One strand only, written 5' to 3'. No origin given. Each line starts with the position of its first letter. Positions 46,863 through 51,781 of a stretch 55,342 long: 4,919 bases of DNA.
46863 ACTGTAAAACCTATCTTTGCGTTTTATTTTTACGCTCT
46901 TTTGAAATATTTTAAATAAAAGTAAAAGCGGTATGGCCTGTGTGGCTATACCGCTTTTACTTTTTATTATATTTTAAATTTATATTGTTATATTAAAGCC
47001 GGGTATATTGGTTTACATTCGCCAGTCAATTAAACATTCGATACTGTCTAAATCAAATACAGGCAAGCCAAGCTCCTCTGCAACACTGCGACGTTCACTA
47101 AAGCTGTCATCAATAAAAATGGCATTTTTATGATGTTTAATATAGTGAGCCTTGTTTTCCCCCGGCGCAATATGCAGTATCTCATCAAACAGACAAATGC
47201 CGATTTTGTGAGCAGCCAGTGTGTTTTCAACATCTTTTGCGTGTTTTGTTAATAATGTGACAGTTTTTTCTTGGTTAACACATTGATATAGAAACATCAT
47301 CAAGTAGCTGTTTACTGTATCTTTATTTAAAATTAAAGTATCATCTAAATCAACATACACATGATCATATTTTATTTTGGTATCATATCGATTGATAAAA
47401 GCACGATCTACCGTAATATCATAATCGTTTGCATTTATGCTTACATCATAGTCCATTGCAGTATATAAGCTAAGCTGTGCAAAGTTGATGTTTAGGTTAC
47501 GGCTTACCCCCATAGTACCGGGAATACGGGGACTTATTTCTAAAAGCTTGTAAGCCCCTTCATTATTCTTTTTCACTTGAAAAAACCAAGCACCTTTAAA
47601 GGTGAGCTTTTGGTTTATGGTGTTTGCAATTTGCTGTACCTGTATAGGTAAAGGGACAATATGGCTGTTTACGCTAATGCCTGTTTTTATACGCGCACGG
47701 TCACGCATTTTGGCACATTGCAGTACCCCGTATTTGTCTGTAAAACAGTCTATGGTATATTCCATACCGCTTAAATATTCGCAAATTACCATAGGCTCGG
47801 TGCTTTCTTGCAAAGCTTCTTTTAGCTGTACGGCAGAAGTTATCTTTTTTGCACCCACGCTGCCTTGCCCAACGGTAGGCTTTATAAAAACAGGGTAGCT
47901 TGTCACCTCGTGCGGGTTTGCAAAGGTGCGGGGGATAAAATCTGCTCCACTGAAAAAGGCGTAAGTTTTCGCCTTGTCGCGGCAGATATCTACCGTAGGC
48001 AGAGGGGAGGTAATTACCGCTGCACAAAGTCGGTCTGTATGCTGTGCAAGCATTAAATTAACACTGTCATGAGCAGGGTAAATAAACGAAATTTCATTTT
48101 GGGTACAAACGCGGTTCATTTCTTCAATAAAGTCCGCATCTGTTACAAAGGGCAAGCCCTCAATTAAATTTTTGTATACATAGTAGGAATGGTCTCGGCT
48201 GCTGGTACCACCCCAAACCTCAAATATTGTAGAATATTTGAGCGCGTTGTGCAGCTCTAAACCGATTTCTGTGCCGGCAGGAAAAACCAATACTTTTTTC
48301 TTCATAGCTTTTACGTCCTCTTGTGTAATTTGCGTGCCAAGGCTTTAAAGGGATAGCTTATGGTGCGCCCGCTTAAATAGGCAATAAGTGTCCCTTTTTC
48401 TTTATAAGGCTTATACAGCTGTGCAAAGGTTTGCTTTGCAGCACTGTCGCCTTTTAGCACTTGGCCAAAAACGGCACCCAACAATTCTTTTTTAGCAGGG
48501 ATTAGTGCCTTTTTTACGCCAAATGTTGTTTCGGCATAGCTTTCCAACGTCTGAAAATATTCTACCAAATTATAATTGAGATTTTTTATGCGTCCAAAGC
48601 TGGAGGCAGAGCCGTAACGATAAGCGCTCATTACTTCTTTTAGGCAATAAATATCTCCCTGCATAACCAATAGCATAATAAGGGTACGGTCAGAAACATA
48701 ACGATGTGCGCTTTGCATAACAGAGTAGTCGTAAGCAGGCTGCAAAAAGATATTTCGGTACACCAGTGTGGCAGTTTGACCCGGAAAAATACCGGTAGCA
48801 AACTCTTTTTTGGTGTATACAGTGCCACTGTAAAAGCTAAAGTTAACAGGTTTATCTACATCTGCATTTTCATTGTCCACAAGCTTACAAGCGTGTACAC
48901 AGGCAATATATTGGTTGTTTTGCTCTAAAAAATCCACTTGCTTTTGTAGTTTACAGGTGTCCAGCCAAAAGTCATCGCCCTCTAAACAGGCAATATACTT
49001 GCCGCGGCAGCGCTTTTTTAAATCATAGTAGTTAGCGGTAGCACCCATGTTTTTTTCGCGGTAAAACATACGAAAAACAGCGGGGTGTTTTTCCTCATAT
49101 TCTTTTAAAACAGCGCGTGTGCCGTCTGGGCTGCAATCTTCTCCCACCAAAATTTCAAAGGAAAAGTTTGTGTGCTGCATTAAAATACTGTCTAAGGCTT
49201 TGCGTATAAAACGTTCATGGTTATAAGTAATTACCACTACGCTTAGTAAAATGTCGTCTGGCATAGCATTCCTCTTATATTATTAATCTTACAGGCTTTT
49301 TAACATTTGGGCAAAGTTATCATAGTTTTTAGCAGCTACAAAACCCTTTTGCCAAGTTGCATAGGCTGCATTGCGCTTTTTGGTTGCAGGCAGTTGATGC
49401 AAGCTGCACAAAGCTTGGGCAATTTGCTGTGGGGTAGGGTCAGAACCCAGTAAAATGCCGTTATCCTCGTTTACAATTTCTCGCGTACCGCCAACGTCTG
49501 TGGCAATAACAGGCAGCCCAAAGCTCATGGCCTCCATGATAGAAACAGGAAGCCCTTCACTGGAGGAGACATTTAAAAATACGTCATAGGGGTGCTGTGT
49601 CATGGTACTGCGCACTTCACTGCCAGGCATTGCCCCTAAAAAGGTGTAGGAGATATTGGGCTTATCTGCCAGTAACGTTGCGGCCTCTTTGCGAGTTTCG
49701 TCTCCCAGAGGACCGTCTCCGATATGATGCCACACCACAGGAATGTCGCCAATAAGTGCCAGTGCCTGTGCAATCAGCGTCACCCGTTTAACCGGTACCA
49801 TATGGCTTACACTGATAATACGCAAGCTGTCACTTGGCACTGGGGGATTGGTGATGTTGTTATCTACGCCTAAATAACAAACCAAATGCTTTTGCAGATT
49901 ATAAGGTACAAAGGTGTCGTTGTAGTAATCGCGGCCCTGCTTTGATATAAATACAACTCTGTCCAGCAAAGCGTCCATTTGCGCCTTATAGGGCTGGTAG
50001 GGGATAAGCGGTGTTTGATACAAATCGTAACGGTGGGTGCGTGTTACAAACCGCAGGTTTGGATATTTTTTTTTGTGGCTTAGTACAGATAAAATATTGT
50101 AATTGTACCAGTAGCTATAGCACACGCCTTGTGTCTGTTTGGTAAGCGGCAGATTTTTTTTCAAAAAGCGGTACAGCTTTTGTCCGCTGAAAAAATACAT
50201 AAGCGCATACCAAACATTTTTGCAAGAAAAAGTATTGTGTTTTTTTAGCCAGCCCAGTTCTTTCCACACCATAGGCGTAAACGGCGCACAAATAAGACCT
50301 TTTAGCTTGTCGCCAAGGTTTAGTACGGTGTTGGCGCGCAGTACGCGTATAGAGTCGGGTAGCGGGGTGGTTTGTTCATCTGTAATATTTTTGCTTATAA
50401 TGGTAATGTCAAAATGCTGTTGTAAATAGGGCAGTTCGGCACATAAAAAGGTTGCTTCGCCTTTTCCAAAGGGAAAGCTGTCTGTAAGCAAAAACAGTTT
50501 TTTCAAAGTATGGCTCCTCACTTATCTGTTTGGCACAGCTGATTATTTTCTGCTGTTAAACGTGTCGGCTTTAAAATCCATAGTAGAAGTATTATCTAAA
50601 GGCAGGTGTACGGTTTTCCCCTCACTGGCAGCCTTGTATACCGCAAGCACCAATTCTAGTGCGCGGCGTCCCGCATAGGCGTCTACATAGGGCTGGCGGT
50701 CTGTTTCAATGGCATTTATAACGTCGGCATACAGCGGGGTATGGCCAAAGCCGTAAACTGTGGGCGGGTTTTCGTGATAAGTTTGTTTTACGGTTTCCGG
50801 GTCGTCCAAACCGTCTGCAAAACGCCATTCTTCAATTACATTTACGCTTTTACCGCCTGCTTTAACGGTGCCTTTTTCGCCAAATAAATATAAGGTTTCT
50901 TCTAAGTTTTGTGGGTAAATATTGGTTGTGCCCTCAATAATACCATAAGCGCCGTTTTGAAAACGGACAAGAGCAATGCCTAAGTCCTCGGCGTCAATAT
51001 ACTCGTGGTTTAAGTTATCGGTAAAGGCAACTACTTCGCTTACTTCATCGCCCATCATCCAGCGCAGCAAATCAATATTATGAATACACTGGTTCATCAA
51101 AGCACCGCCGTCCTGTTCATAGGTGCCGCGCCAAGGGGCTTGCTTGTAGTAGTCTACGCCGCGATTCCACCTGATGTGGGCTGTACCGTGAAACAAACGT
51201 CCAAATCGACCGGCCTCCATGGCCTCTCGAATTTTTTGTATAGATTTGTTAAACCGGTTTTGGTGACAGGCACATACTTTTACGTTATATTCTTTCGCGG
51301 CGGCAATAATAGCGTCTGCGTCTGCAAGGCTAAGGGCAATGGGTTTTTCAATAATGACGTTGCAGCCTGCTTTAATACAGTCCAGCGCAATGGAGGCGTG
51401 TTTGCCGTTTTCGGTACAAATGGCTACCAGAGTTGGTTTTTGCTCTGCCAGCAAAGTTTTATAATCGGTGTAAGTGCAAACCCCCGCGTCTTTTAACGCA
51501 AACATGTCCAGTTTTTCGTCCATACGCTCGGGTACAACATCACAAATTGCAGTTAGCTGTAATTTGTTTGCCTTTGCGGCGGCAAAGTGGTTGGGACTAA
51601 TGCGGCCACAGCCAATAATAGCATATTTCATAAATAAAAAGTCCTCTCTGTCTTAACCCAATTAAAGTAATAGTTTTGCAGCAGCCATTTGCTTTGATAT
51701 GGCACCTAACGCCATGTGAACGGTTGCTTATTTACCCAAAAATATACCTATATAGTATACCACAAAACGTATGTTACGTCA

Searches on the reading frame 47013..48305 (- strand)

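Call 5: search_protein_families(library=pfam, proteins=[window:47013-48305:-], max_evalue=0.01)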
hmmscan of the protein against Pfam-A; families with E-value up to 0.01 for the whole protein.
window:47013-48305:- (430 aa): 5 families
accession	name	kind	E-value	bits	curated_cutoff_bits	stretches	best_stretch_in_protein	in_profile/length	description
PF15632.11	ATPgrasp_Ter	-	1.5e-17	64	29.1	1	169-293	2-119/131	ATP-grasp in the biosynthetic pathway with Ter operon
PF13535.11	ATP-grasp_4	-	5.3e-08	33.1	27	1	136-261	2-153/160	ATP-grasp domain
PF07478.18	Dala_Dala_lig_C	-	9.6e-07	28.9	24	1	128-201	28-105/204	D-ala D-ala ligase C-terminus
PF02655.19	ATP-grasp_3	-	6.4e-06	26.8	23.2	1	108-263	1-159/160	ATP-grasp domain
PF01071.24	GARS_A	-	0.0021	18.3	27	1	154-209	65-120/194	Phosphoribosylglycinamide synthetase, ATP-grasp (A) domain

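Call 6: search_protein_families(library=ncbifam, proteins=[window:47013-48305:-], max_evalue=0.01)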
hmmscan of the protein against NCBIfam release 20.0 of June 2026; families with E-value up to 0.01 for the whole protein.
window:47013-48305:- (430 aa): 24 families
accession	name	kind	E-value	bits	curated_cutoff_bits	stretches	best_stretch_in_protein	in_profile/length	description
NF009402.0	PRK12767.1-1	equivalog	1.8e-30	105.9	218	1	1-267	1-282/329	carbamoyl phosphate synthase-like protein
NF009405.0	PRK12767.1-4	equivalog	1.9e-30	106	390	1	51-313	50-315/320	carbamoyl phosphate synthase-like protein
NF009406.0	PRK12767.1-5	equivalog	1.2e-18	67.3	271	1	51-278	51-288/327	carbamoyl phosphate synthase-like protein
NF009403.0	PRK12767.1-2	equivalog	4.5e-17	62.2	286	1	52-219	46-225/342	carbamoyl phosphate synthase-like protein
TIGR03909.1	pyrrolys_PylC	equivalog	3.6e-13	49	248.3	1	58-264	47-256/374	3-methylornithine--L-lysine ligase PylC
NF009404.0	PRK12767.1-3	equivalog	1.7e-12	46.9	316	1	52-269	50-292/344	carbamoyl phosphate synthase-like protein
NF053643.1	Ddl_archaea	equivalog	5.4e-07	28.9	500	1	96-264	92-275/367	putative pseudomurein biosynthesis ATP-grasp protein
NF002563.0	PRK02186.1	subfamily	1.2e-06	27.1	625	1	105-235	102-248/890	argininosuccinate lyase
NF002378.0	PRK01372.1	subfamily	2.5e-05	23.1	243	1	133-191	131-192/305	D-alanine--D-alanine ligase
NF000092.1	D_ala_D_lac_Ao2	exception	0.00017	20.8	700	1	99-170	121-199/348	D-alanine--(R)-lactate ligase VanA-Ao2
TIGR01205.1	D_ala_D_alaTIGR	subfamily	0.00017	20.7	245.65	1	132-196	142-209/318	D-alanine--D-alanine ligase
NF011170.0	PRK14572.1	equivalog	0.00026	20.2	489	1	135-187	170-225/351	D-alanyl-alanine synthetase A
TIGR00877.1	purD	equivalog_domain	0.00032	19.7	288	1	152-206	165-219/425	phosphoribosylamine--glycine ligase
NF011169.0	PRK14571.1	equivalog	0.00082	18.8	404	1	89-189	74-181/300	D-alanyl-alanine synthetase A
TIGR02712.1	urea_carbox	equivalog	0.0018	16.1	1303.85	1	63-166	90-180/1201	urea carboxylase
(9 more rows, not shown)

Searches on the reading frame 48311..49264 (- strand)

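Call 5: search_protein_families(library=pfam, proteins=[window:48311-49264:-], max_evalue=0.01)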
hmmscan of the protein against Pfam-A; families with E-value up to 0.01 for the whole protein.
window:48311-49264:- (317 aa): 3 families
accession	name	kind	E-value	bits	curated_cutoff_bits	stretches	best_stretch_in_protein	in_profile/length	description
PF00535.33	Glycos_transf_2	-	7.5e-25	88.2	23.3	1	8-139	1-131/168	Glycosyl transferase family 2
PF13641.12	Glyco_tranf_2_3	-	3.9e-10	40.6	27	1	7-136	3-132/230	Glycosyltransferase like family 2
PF10111.15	Glyco_tranf_2_2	-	0.0028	17.6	27.3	1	8-150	1-147/276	Glycosyltransferase like family 2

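Call 6: search_protein_families(library=ncbifam, proteins=[window:48311-49264:-], max_evalue=0.01)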
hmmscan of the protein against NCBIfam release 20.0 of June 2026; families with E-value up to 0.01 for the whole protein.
window:48311-49264:- (317 aa): 15 families
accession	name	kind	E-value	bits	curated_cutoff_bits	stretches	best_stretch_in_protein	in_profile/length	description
NF047683.1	TeichurnBiosyTuaG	equivalog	4e-22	79.1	400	1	5-141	6-138/252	teichuronic acid biosynthesis protein TuaG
NF053739.1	GlytfEpsEBac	equivalog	2e-15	56.5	450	1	8-130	4-124/265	glycosyltransferase EpsE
NF050050.1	ProtGlycPglI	equivalog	2.4e-11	43.6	500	1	7-171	4-163/306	GalNAc(5)-diNAcBac-PP-undecaprenol beta-1,3-glucosyltransferase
NF007482.0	PRK10073.1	equivalog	6.3e-11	41.8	423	1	5-125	6-122/334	glycosyltransferase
NF038302.1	EPS_HpsE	equivalog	4.1e-09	35.8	300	1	7-121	3-119/307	hormogonium polysaccharide biosynthesis glycosyltransferase HpsE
TIGR03937.1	PgaC_IcaA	equivalog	6.4e-09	35.3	422.3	1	7-121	47-158/407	poly-beta-1,6-N-acetyl-D-glucosamine synthase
NF041875.1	EPS_EpsD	equivalog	7.2e-08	32.2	370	1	7-118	1-109/325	exopolysaccharide biosynthesis glycosyltransferase EpsD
NF007453.0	PRK10018.1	equivalog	1.1e-07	31.8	382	1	3-170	4-167/280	colanic acid biosynthesis glycosyltransferase WcaA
TIGR04440.1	glyco_TIGR04440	domain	1.8e-07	31.1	70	1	7-211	2-210/215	TIGR00180 family glycosyltransferase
TIGR04017.1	WcaA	equivalog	5.1e-07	29.6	495.75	1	3-170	3-166/279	colanic acid biosynthesis glycosyltransferase WcaA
TIGR04009.1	wcaE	equivalog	0.00038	19.8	369.2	1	6-120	2-116/248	colanic acid biosynthesis glycosyltransferase WcaE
NF038299.1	EPS_HpsN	equivalog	0.0025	16.9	425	1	6-122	2-114/317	hormogonium polysaccharide biosynthesis glycosyltransferase HpsN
NF047588.1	GlcsyltransPgfSStrep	equivalog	0.0029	16.9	500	1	6-97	2-95/308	glycosyltransferase PgfS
NF045692.1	OglycostaseCruG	equivalog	0.005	15.8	600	1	7-63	43-98/386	2'-O-glycosyltransferase CruG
NF041394.1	GtaseAglG_Halo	equivalog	0.0099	15.2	440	0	7-118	3-112/304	glucosyl-dolichyl phosphate glucuronosyltransferase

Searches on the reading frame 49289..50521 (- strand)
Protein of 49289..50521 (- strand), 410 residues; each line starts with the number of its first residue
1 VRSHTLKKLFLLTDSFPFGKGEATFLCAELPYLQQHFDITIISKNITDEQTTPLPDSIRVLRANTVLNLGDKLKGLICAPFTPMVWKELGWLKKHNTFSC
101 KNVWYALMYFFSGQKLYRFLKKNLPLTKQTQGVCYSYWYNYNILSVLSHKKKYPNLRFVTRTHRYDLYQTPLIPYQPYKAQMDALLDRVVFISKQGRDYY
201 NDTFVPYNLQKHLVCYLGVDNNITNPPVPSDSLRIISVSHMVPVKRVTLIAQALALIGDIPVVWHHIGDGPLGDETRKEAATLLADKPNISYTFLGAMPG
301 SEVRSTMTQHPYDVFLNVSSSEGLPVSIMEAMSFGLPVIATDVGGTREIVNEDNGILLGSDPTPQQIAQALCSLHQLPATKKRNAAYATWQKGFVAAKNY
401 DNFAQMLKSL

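Call 5: search_protein_families(library=pfam, proteins=[window:49289-50521:-], max_evalue=0.01)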
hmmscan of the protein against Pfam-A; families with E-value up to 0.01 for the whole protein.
window:49289-50521:- (410 aa): 3 families
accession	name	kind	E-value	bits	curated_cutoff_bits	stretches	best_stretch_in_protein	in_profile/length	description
PF13692.12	Glyco_trans_1_4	-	2.7e-20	73.5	27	1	234-375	3-140/142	Glycosyl transferases group 1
PF00534.26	Glycos_transf_1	-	2.7e-20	73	26.4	1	226-384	9-165/172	Glycosyl transferases group 1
PF13524.12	Glyco_trans_1_2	-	0.0035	17.8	25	1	295-404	32-139/144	Glycosyl transferase-like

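Call 6: search_protein_families(library=ncbifam, proteins=[window:49289-50521:-], max_evalue=0.01)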
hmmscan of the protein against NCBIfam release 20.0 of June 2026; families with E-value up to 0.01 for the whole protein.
window:49289-50521:- (410 aa): 27 families (the best 25 are shown)
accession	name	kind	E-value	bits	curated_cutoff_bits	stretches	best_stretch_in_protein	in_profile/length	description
NF041876.1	EPS_EpsE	equivalog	6.4e-20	71.7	400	1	214-385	190-369/389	exopolysaccharide biosynthesis GT4 family glycosyltransferase EpsE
TIGR03088.1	stp2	hypoth_equivalog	1.4e-14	53.9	409.05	1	230-392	192-355/374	TIGR03088 family PEP-CTERM/XrtA system glycosyltransferase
NF038229.1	Glyco4_Geo_Pelo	equivalog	1.5e-13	50.5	400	1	240-384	169-311/338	GPMC system family 4 glycosyltransferase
NF047684.1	TeichurnBiosyTuaC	equivalog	6.3e-13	48.4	550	1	228-405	215-384/391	teichuronic acid biosynthesis protein TuaC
TIGR04348.1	TIGR04348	equivalog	4.5e-12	45.6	300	1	205-353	111-254/310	selenoneine biosynthesis selenosugar synthase SenB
TIGR03999.1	thiol_BshA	equivalog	3.2e-11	42.8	273.7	1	231-377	198-339/375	N-acetyl-alpha-D-glucosaminyl L-malate synthase BshA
NF007396.0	PRK09922.1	equivalog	2.8e-08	33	385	1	245-407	197-355/361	lipopolysaccharide 1,6-galactosyltransferase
TIGR04005.1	wcaL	equivalog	3.2e-07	29.5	537.6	1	211-378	198-371/406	colanic acid biosynthesis glycosyltransferase WcaL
NF011726.0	PRK15179.1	equivalog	5.6e-07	28.2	733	1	267-382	554-664/694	Vi polysaccharide biosynthesis protein TviE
NF053787.1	GlcN_PG_synth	equivalog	8.9e-07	28.1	480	1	312-389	262-338/361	N-acetylglucosaminyl phosphatidylglycerol synthase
NF041879.1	EPS_EpsH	equivalog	1.6e-06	27.2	800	1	232-367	237-367/431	exopolysaccharide biosynthesis glycosyltransferase EpsH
TIGR02472.1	sucr_P_syn_N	equivalog_domain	1.8e-06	27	576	1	313-374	342-403/439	sucrose-phosphate synthase, putative, glycosyltransferase domain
TIGR02918.1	TIGR02918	equivalog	2e-06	26.8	574.6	1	310-375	391-465/500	accessory Sec system glycosyltransferase GtfA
TIGR04047.1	MSMEG_0565_glyc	hypoth_equivalog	8.2e-06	25.1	259.85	1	292-386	259-350/373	MSMEG_0565 family glycosyltransferase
TIGR02468.1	sucrsPsyn_pln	equivalog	1.7e-05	22.8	1143.95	1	313-374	573-634/1051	sucrose-phosphate synthase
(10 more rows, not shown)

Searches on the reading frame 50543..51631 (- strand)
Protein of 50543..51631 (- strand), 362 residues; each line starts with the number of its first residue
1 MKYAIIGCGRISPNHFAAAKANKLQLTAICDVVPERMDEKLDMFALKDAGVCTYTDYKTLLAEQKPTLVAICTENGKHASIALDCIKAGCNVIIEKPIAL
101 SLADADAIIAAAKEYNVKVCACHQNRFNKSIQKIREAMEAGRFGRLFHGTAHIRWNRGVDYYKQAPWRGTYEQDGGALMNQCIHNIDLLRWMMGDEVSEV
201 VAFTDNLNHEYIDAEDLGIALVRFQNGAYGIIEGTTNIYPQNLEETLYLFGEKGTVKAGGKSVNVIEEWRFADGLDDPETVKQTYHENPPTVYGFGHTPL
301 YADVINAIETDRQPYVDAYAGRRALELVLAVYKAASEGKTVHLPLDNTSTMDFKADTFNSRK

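Call 5: search_protein_families(library=pfam, proteins=[window:50543-51631:-], max_evalue=0.01)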
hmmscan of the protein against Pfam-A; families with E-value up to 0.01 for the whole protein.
window:50543-51631:- (362 aa): 4 families
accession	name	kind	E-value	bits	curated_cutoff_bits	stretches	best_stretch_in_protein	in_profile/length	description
PF22725.1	GFO_IDH_MocA_C3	-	4.3e-31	107.9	27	1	131-256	1-123/124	GFO/IDH/MocA C-terminal domain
PF02894.22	GFO_IDH_MocA_C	-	1e-28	101.1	22.9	1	135-343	1-218/218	Oxidoreductase family, C-terminal alpha/beta domain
PF01408.29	GFO_IDH_MocA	-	6.7e-25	88.5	24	1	1-120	1-117/120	Oxidoreductase family, NAD-binding Rossmann fold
PF03447.22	NAD_binding_3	-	0.00021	22.4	24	1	7-119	1-113/116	Homoserine dehydrogenase, NAD binding domain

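Call 6: search_protein_families(library=ncbifam, proteins=[window:50543-51631:-], max_evalue=0.01)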
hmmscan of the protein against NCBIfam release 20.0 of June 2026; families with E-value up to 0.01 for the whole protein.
window:50543-51631:- (362 aa): 9 families
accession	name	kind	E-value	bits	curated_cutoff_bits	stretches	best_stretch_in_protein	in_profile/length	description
TIGR04380.1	myo_inos_iolG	equivalog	5.6e-39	133.9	355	1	2-341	3-329/330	inositol 2-dehydrogenase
NF040723.1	UDP-GlcNAcDh_Arch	equivalog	3.2e-35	122.1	450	1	1-257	1-236/302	UDP-N-acetylglucosamine 3-dehydrogenase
NF052479.1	LevoglcsnDh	equivalog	4.5e-24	84.9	650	1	13-305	26-334/386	levoglucosan dehydrogenase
NF052679.1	InsChiInosDhIolG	equivalog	3.5e-15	55.9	540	1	2-238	4-231/343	bifunctional inositol 2-dehydrogenase/D-chiro-inositol 1-dehydrogenase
NF007574.0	PRK10206.1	equivalog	6.7e-14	51.7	352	1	52-194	52-188/345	oxidoreductase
NF041392.1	XylDh_Gfo6_Halo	equivalog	1.1e-13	50.7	350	1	2-343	18-350/350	D-xylose 1-dehydrogenase Gfo6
NF008607.0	PRK11579.1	subfamily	3.8e-10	39.3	330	1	51-198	50-194/346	oxidoreductase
NF058561.1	BT_2158_fam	equivalog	2.4e-09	36.3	750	1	6-148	41-179/487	glycoside 3-dehydrogenase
NF058563.1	BT_2159_fam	equivalog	4.2e-07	29.3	650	1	2-198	2-188/350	disaccharide 3-dehydrogenase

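Call 63: search_solved_structures(query=window:50543-51631:-, max_evalue=1e-10)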
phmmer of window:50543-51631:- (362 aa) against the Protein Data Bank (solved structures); distinct sequences matched with E-value up to 1e-10: 39.
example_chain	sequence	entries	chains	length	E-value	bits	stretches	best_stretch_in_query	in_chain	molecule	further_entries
3q2k_A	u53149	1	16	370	2.1e-76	260.5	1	2-346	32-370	oxidoreductase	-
3q2i_A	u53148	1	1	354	7.9e-70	238.9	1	2-346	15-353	dehydrogenase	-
3ezy_A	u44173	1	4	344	2.3e-26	95.9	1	2-259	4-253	Dehydrogenase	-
9m3d_B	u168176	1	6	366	5.9e-25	91.3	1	2-343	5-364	DgpA1 from W974-1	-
7xr9_A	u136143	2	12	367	1.2e-24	90.2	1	2-195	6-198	DgpA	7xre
3e18_A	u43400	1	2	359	1.3e-23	86.8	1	4-279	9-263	oxidoreductase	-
8tdi_L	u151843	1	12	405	9.3e-23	84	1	15-232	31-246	P2B11 Glucuronide-3-dehydrogenase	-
3cea_A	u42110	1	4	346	6e-19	71.5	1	2-344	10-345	Myo-inositol 2-dehydrogenase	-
1evj_A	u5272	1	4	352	6.9e-19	71.3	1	3-230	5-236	GLUCOSE-FRUCTOSE OXIDOREDUCTASE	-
5uhw_A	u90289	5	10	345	8.7e-19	71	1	2-258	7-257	Oxidoreductase protein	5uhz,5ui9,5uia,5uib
8w9s_A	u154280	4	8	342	3.4e-18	69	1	68-230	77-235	NADH-dependent dihydrogenase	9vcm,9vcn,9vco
8qc2_A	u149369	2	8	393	4.2e-18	68.7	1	2-231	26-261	Gfo/Idh/MocA family oxidoreductase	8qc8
1ofg_A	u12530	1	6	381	4.4e-18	68.7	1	3-230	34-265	GLUCOSE-FRUCTOSE OXIDOREDUCTASE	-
1ryd_A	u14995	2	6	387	4.6e-18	68.6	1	3-230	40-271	glucose-fructose oxidoreductase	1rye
1h6a_A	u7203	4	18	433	6.6e-18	68.1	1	3-230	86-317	PRECURSOR FORM OF GLUCOSE-FRUCTOSE OXIDOREDUCTASE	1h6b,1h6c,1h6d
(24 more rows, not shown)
